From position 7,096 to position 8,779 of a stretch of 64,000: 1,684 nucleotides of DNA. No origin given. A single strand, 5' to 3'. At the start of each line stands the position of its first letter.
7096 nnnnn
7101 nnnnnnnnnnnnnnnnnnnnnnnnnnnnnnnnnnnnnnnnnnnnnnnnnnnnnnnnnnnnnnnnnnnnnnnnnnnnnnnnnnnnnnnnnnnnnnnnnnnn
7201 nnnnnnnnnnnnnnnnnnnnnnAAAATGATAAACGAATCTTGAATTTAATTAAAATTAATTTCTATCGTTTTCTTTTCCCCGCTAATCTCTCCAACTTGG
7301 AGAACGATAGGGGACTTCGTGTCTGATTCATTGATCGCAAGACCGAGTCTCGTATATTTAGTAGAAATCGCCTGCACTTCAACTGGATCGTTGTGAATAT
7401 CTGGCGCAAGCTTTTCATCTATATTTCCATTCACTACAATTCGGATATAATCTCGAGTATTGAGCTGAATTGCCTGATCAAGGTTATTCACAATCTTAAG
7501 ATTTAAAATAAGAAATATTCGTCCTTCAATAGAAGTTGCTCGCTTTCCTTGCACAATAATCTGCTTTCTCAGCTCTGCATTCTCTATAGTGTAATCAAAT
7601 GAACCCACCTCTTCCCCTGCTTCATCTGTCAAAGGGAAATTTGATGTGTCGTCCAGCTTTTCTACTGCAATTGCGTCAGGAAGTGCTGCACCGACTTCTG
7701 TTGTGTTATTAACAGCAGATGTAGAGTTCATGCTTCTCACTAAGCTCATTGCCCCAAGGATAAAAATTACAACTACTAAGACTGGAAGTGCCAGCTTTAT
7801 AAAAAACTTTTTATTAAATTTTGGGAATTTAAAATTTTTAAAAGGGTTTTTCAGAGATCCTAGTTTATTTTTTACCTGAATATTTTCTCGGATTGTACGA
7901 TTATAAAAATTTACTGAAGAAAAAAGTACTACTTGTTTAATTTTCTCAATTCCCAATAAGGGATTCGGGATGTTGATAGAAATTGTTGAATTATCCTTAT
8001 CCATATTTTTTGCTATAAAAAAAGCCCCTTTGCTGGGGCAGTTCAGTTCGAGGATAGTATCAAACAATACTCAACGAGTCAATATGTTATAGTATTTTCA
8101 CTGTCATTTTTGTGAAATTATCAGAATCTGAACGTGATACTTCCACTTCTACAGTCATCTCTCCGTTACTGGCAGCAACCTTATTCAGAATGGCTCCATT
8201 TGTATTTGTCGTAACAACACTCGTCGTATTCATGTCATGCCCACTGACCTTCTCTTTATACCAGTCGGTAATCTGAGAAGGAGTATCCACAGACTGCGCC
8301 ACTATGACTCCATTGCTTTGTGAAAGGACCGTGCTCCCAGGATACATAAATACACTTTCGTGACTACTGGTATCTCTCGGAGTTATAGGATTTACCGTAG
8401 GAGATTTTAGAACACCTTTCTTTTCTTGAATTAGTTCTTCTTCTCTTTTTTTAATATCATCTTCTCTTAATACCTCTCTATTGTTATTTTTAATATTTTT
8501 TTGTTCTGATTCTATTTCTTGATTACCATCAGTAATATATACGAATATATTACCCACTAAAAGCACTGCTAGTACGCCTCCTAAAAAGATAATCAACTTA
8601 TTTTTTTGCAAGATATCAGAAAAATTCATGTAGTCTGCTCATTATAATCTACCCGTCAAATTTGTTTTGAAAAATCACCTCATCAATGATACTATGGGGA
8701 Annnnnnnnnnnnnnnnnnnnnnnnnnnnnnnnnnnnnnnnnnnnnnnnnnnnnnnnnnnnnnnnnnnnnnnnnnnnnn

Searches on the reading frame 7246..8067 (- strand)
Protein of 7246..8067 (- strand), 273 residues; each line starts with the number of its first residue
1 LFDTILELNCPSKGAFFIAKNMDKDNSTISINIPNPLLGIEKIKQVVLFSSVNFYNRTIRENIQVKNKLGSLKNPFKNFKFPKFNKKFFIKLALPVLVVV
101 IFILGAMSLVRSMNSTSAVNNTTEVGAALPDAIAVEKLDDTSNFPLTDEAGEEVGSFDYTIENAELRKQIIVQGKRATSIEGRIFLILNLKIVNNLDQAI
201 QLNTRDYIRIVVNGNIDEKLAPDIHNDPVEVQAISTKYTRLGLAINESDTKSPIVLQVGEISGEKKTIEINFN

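Call 22: search_protein_families(library=pfam, proteins=[window:7246-8067:-], max_evalue=0.1)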
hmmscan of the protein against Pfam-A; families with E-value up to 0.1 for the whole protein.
window:7246-8067:- (273 aa): 0 families

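Call 94: search_protein_families(library=pfam, proteins=[window:7246-8067:-], max_evalue=10)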
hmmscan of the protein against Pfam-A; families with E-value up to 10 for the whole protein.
window:7246-8067:- (273 aa): 0 families

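Call 95: search_solved_structures(query=window:7246-8067:-, max_evalue=1)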
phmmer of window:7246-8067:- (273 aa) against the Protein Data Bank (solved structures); distinct sequences matched with E-value up to 1: 0.

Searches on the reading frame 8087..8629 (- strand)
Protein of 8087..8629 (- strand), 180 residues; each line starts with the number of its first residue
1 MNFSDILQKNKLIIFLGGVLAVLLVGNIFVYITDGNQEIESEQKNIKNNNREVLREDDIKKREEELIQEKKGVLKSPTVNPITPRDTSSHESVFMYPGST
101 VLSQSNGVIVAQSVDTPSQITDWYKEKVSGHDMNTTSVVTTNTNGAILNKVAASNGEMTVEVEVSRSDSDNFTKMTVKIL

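Call 22: search_protein_families(library=pfam, proteins=[window:8087-8629:-], max_evalue=0.1)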
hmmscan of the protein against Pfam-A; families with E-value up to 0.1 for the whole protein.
window:8087-8629:- (180 aa): 0 families

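Call 94: search_protein_families(library=pfam, proteins=[window:8087-8629:-], max_evalue=10)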
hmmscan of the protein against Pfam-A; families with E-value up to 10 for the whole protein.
window:8087-8629:- (180 aa): 0 families
